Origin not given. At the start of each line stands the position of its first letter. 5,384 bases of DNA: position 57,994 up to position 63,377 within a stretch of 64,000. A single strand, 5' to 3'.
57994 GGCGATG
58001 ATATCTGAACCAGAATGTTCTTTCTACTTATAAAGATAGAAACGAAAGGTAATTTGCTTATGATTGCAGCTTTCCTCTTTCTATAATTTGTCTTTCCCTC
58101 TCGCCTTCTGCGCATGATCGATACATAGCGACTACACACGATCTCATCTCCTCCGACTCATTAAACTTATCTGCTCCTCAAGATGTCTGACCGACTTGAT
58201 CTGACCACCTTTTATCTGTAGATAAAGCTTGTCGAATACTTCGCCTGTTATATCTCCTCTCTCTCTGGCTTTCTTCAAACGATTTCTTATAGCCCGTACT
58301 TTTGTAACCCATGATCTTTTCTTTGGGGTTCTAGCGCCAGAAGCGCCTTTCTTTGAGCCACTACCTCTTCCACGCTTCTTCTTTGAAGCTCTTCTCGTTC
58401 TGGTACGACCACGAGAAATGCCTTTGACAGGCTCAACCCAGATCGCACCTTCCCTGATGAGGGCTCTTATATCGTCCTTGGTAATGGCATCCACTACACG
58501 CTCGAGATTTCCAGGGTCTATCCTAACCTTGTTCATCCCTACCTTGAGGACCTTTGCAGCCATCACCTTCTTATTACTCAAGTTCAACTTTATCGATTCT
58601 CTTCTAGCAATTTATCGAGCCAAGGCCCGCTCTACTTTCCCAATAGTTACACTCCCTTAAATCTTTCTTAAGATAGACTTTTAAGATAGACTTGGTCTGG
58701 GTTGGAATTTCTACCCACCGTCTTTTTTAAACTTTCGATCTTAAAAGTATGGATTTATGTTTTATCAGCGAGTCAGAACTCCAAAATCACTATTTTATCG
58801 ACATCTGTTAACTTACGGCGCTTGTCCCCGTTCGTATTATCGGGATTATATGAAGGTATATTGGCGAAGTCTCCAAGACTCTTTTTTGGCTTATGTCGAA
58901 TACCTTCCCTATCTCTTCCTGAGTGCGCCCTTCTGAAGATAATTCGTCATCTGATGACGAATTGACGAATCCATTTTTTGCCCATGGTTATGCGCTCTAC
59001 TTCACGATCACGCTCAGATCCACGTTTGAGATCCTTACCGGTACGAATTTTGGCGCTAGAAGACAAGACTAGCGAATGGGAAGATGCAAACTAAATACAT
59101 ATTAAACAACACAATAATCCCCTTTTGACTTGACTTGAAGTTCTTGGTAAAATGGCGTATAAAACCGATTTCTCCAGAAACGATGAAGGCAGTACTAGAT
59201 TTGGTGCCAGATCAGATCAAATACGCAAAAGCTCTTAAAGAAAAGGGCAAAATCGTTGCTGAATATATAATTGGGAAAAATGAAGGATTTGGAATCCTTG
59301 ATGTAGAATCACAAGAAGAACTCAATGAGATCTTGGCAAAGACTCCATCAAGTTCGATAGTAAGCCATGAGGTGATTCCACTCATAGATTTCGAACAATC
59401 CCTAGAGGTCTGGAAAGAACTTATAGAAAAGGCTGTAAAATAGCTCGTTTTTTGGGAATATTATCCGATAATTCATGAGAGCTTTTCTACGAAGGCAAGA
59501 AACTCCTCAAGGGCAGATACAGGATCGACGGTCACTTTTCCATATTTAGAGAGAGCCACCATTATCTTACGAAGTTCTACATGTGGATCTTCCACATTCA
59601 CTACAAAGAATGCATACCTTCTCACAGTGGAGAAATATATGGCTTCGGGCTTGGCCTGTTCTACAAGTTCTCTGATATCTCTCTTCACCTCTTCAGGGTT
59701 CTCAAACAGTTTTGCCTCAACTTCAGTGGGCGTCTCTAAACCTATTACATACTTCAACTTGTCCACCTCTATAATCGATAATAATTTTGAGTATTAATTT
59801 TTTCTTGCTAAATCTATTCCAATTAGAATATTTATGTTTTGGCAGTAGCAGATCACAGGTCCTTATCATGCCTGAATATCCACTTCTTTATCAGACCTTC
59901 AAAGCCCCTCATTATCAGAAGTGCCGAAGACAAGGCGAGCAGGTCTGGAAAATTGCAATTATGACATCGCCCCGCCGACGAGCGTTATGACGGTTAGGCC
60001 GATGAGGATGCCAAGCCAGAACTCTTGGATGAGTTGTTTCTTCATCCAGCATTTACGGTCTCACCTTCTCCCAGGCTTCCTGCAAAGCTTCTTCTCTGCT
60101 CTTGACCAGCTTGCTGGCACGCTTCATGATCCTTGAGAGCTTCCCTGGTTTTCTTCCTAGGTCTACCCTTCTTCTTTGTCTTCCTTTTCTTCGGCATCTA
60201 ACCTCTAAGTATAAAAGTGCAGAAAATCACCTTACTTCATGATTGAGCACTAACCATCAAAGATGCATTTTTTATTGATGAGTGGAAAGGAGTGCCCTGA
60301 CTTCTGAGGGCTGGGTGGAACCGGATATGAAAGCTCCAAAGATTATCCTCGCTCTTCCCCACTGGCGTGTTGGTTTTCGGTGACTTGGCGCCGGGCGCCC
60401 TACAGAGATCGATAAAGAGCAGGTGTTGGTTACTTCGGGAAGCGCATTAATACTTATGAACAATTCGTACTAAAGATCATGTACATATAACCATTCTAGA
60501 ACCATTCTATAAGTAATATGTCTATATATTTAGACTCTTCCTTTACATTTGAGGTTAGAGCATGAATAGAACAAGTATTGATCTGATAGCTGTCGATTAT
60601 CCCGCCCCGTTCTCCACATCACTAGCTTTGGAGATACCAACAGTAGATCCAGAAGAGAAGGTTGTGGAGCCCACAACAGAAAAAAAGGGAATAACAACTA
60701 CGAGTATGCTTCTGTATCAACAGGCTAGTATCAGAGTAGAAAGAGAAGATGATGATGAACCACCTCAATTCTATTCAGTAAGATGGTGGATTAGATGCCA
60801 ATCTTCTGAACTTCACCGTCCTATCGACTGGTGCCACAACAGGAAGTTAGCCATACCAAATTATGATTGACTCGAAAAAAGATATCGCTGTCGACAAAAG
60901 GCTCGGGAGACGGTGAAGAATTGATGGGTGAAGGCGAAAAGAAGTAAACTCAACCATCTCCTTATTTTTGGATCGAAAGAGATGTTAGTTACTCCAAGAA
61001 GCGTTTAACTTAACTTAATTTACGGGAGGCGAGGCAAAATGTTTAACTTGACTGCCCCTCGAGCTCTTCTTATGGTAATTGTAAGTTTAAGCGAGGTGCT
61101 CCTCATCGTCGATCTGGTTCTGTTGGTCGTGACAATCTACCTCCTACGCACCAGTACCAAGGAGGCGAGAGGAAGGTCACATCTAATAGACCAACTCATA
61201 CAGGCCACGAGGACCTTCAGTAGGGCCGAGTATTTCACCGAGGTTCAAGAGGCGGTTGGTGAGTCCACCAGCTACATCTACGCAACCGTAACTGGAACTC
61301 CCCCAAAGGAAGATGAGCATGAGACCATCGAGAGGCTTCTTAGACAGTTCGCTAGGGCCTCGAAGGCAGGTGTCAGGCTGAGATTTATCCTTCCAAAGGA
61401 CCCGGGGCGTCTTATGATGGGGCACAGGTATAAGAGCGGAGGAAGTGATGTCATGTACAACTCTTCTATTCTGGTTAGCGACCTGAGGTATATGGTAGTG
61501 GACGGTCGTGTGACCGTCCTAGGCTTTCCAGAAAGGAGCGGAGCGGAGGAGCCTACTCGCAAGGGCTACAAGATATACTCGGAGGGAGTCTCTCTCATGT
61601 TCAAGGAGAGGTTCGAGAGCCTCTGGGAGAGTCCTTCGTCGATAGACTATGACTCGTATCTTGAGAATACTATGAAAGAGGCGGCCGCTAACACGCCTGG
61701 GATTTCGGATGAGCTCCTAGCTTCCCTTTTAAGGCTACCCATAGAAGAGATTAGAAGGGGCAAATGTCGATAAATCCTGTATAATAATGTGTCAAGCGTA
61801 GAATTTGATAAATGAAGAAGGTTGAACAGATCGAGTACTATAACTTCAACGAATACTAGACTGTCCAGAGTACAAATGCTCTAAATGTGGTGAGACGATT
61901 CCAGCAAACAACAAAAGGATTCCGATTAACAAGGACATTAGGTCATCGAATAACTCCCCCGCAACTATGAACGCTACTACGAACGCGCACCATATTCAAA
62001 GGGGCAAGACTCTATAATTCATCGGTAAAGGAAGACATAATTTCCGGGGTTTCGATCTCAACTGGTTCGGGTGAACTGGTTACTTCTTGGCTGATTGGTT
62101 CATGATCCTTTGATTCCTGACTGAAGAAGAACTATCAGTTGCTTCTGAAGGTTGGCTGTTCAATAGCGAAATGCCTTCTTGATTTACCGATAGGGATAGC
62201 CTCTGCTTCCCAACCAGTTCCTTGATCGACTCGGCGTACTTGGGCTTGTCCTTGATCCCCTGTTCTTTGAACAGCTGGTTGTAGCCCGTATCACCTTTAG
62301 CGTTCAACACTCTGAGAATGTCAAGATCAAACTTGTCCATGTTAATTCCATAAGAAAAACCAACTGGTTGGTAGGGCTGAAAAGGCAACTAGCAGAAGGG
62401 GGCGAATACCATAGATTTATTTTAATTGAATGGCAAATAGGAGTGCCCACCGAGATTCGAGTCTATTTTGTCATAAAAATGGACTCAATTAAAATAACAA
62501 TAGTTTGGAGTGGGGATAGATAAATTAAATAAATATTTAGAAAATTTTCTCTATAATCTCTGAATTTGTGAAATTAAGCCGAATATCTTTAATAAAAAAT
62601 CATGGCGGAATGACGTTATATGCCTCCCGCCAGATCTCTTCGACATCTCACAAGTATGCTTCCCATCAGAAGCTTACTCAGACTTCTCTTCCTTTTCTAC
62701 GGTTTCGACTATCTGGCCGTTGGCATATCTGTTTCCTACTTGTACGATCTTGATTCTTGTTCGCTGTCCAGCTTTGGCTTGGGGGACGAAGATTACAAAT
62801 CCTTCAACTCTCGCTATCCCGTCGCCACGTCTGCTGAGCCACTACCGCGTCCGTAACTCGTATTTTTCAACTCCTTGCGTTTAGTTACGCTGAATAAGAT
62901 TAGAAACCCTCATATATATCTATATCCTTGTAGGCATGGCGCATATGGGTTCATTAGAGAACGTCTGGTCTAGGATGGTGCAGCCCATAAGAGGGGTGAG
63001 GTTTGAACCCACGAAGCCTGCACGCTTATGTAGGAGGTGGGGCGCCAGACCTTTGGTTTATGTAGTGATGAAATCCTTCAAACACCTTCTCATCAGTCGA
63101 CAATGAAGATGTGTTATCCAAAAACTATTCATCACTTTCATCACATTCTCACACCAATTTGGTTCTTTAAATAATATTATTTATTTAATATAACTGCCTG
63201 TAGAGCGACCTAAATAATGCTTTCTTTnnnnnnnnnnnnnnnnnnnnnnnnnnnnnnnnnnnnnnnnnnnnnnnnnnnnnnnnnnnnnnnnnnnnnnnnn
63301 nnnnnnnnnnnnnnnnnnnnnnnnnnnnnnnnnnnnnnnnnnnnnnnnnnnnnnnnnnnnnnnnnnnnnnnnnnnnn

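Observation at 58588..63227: A 4.6-kb foreign-looking island splits the L32e-L19e junction of the ribosomal protein operon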

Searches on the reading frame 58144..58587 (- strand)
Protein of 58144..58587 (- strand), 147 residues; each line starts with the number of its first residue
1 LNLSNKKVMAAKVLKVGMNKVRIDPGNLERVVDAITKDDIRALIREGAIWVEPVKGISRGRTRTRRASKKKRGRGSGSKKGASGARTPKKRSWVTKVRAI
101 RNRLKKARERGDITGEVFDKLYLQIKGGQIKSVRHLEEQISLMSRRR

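Call 9: search_protein_families(library=pfam, max_evalue=1, proteins=[window:58144-58587:-])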
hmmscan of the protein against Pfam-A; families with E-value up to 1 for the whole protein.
window:58144-58587:- (147 aa): 4 families
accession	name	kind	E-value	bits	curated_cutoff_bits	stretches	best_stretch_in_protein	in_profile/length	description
PF25476.1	Ribosomal_L19e_C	-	8.6e-25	87.2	25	1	55-141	1-88/91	Ribosomal protein L19e, C-terminal domain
PF01280.26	Ribosomal_L19e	-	8.3e-19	67.7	25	1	2-53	1-52/53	Ribosomal protein L19e, N-terminal domain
PF04551.19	GcpE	-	0.052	13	32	1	8-45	81-112/343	GcpE protein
PF25698.1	EBNA2_Core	-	0.8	9.3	35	1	35-90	210-267/389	EBNA-2 core transactivation domain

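Call 11: find_related_loci(query=window:58144-58587:-, collection=genome_contigs, flank=10000)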
Query window:58144-58587:- (147 aa) in genome_contigs; peptide patterns used: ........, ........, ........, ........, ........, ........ (x = any residue, [..] = any of these).
186 stretches matched a pattern; 5 encode a relative of the query (tblastn E <= 1e-3); 5 distinct loci.
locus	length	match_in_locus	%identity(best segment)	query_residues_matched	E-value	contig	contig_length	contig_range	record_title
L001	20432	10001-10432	95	1-144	8e-87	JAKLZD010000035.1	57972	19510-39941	MAG: Candidatus Methylarchaceae archaeon HK01M k127_13896064, whole genome shotgun sequence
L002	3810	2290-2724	73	1-147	2e-67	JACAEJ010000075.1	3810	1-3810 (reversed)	MAG: Nitrososphaerales archaeon isolate L.E.AR.22 k119_2784724, whole genome shotgun sequence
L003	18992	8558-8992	72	1-145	9e-60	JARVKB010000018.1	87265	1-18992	MAG: Nitrososphaeria archaeon isolate DRTY6_bin.138 NODE_900_length_87265_cov_2.78305, whole genome shotgun sequence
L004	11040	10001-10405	35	10-141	3e-18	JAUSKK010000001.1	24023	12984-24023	MAG: Candidatus Iainarchaeum archaeon isolate E14_metabat.bin.47 E14_k141_236280, whole genome shotgun sequence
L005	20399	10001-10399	37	7-136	7e-8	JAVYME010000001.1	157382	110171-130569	MAG: Candidatus Iainarchaeum archaeon isolate DPZ-2_202101_bins_90 DPZ-2_202101_bins_90_scaffold_1, whole genome shotgun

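Call 65: find_related_loci(query=A5, collection=metagenome_contigs, flank=8000)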
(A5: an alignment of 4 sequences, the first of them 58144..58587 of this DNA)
Query A5 (147 aa) in metagenome_contigs; peptide patterns used: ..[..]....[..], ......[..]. (x = any residue, [..] = any of these).
335 stretches matched a pattern; 11 encode a relative of the query (tblastn E <= 1e-3); 11 distinct loci.
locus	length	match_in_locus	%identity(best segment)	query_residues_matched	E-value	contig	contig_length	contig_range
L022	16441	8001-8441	76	1-147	5e-71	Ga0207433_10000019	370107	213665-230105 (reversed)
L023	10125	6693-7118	85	1-142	3e-68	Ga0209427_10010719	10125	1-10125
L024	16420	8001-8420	79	1-140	2e-64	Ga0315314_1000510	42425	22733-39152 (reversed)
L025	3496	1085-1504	77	1-140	9e-62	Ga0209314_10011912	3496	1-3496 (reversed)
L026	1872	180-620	75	1-147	7e-57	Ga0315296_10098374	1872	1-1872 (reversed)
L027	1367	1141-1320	82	1-60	3e-28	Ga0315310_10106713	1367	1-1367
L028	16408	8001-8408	38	4-143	5e-21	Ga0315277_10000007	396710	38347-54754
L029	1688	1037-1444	38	4-143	2e-20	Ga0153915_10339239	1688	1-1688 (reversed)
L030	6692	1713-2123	40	2-142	2e-18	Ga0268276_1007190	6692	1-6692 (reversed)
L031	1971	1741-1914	53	2-59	1e-13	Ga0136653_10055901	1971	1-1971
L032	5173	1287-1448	41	1-54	2e-8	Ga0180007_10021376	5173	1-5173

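Call 84: list_cluster_members(proteins=[L001:10001-10444:+, L001:10449-11042:+, window:58144-58587:-])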
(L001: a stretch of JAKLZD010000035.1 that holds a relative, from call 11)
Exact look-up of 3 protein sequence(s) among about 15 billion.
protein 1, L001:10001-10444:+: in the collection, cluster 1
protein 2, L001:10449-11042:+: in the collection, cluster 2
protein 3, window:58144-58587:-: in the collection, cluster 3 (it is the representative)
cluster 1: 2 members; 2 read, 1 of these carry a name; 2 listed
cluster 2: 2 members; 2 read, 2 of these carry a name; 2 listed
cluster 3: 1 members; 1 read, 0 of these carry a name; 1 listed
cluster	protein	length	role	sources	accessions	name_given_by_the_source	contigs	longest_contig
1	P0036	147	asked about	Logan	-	-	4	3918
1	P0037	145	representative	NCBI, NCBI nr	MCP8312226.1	MAG: 50S ribosomal protein L19e [Candidatus Methylarchaceae archaeon HK02M1] | 50S ribosomal protein L19e [Candidatus Methylarchaceae archaeon HK02M1]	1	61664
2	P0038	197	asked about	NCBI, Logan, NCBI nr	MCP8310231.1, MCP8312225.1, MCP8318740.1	MAG: 50S ribosomal protein L18 [Candidatus Methylarchaceae archaeon HK01B] | 50S ribosomal protein L18 [Candidatus Methylarchaceae archaeon HK01M]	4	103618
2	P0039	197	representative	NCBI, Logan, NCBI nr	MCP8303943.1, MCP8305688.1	MAG: 50S ribosomal protein L18 [archaeon] | 50S ribosomal protein L18 [archaeon]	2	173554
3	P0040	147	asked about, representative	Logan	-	-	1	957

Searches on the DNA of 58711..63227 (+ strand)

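Call 85: search_dna_similar(query=window:58711-63227:+, collection=plasmids, mode=distant, max_rows=8)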
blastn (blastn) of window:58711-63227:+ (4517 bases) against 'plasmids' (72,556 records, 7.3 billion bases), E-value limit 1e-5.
No match.

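Call 86: search_dna_similar(query=window:58711-63227:+, collection=phages, mode=distant, max_rows=8)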
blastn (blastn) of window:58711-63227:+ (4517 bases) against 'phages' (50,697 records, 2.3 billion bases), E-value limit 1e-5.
No match.

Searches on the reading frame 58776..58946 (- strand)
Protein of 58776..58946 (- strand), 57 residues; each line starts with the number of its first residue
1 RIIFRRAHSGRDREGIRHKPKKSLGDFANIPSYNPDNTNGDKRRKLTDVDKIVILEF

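Call 24: search_protein_families(library=pfam, max_evalue=5, proteins=[window:58776-58946:-])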
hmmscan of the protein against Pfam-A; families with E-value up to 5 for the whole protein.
seq(57 aa): 0 families

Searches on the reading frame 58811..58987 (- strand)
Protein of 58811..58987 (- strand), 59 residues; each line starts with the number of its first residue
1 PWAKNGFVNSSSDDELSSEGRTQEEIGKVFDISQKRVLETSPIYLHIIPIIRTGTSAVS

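Call 24: search_protein_families(library=pfam, max_evalue=5, proteins=[window:58811-58987:-])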
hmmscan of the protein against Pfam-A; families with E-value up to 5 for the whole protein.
seq(59 aa): 2 families
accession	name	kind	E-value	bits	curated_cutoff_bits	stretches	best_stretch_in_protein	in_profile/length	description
PF04545.22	Sigma70_r4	-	0.00039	20.3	24.1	1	19-37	19-37/50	Sigma-70, region 4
PF14493.12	HTH_40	-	0.18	12.6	27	1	28-55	14-41/89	Helix-turn-helix domain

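Call 53: search_protein_families(library=ncbifam, max_evalue=0.1, proteins=[window:58811-58987:-])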
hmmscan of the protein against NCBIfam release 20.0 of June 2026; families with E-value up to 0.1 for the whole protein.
seq(59 aa): 1 family
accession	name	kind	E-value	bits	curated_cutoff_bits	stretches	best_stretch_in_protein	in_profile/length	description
TIGR02937.1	sigma70-ECF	superfamily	0.082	12.5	42.9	1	19-37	132-150/165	sigma-70 family RNA polymerase sigma factor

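Call 54: search_protein_families(library=phrogs, max_evalue=0.1, proteins=[window:58811-58987:-])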
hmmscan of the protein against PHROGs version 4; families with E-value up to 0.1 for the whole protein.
seq(59 aa): 0 families

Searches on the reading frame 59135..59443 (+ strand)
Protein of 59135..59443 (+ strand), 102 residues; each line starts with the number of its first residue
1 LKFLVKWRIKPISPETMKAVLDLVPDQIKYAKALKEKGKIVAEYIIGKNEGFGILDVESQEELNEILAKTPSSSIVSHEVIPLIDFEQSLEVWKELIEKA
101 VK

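Call 9: search_protein_families(library=pfam, max_evalue=1, proteins=[window:59135-59443:+])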
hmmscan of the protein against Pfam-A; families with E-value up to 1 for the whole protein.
window:59135-59443:+ (102 aa): 3 families
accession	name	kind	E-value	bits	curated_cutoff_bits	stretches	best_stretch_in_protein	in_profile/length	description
PF02426.22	MIase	-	1.1e-10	41.9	26.7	1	1-87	1-88/90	Muconolactone delta-isomerase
PF11746.14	DUF3303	-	7.8e-06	26.4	21.2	1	1-96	1-91/92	Domain of unknown function (DUF3303)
PF03795.20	YCII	-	7.5e-05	23.6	24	1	12-86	9-94/95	YCII-related domain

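Call 32: list_cluster_members(proteins=[P0001, window:59135-59443:+, window:59473-59766:-, window:60562-60870:+, window:62080-62340:-])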
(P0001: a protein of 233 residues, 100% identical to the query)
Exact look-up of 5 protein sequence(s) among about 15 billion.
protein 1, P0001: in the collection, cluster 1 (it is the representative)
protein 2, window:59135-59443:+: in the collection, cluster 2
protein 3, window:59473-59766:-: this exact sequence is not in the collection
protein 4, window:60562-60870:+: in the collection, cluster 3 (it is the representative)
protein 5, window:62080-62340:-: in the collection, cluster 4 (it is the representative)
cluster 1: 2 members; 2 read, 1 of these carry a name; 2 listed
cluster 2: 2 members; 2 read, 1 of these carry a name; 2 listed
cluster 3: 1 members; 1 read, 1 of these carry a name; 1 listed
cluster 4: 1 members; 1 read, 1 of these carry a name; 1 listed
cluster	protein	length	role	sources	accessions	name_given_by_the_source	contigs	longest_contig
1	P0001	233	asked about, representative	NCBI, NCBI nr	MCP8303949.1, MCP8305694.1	MAG: hypothetical protein H3Z50_00515 [archaeon] | hypothetical protein [archaeon]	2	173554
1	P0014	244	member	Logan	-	-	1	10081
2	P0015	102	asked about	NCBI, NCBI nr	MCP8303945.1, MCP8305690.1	MAG: hypothetical protein H3Z50_00495 [archaeon] | hypothetical protein [archaeon]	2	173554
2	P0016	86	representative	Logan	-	-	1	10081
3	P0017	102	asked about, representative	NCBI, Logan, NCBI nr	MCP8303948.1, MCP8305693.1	MAG: hypothetical protein H3Z50_00510 [archaeon] | hypothetical protein [archaeon]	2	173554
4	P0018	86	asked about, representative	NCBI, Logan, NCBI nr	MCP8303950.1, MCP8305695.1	MAG: hypothetical protein H3Z50_00520 [archaeon] | hypothetical protein [archaeon]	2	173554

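Call 34: find_related_loci(query=window:59135-59443:+, collection=viral_contigs, flank=8000)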
Query window:59135-59443:+ (102 aa) in viral_contigs; peptide patterns used: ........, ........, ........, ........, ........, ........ (x = any residue, [..] = any of these).
19 stretches matched a pattern; 2 encode a relative of the query (tblastn E <= 1e-3); 2 distinct loci.
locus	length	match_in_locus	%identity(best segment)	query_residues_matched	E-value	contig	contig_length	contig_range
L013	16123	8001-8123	36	56-99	1e-4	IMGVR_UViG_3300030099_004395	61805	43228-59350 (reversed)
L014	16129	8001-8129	39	54-99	1e-4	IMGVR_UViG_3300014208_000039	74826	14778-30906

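Call 53: search_protein_families(library=ncbifam, max_evalue=0.1, proteins=[window:59135-59443:+])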
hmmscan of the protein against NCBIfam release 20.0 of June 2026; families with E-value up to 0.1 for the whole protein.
window:59135-59443:+ (102 aa): 1 family
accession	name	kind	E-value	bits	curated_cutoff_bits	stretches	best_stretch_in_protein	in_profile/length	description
TIGR03221.1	muco_delta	equivalog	0.0001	22.4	130.6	1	20-84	19-84/90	muconolactone Delta-isomerase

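Call 54: search_protein_families(library=phrogs, max_evalue=0.1, proteins=[window:59135-59443:+])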
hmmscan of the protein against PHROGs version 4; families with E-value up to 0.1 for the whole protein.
window:59135-59443:+ (102 aa): 1 family
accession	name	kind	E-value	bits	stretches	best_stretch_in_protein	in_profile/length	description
phrog_31025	-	unknown function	0.023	15.8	1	11-76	66-129/136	-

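Call 69: find_homologous_proteins(query=window:59135-59443:+, max_evalue=0.001)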
Query window:59135-59443:+ (102 aa): 2 proteins with E <= 0.001 among 5 candidates.
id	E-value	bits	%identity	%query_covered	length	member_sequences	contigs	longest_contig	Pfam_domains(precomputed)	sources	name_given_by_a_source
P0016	3.1e-45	170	100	84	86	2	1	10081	PF02426.23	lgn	-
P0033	4.3e-33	131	64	97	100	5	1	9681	PF02426.23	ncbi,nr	ncbi:MAG: muconolactone Delta-isomerase family protein [Candidatus Methylarchaceae archaeon HK02M2]|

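Call 71: find_encoding_contigs(protein=P0033, flank=10000, max_places=4)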
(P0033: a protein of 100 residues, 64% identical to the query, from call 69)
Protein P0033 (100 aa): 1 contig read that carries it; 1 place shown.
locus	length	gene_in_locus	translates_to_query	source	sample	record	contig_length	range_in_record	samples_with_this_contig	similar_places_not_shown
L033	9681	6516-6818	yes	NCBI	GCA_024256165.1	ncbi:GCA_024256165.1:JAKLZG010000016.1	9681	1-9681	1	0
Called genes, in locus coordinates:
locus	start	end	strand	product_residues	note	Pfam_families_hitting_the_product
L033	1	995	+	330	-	PF14520:HHH_5, PF00154:RecA_N (weak), PF06745:ATPase, PF08423:Rad51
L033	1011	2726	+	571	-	-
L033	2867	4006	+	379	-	PF08423:Rad51, PF26485:DUF8156 (weak)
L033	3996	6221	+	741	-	PF03104:DNA_pol_B_exo1 (faint), PF00136:DNA_pol_B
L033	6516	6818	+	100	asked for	PF02426:MIase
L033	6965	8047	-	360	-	PF01118:Semialdhyde_dh, PF02774:Semialdhyde_dhC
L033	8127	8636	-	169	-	PF01980:TrmO_N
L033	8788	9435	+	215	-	-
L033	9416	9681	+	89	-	PF01022:HTH_5, PF01047:MarR (faint), PF13601:HTH_34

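Call 82: search_protein_families(library=padloc, max_evalue=0.01, proteins=[window:59135-59443:+])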
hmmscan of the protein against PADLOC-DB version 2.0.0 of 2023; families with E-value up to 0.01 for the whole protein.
window:59135-59443:+ (102 aa): 0 families
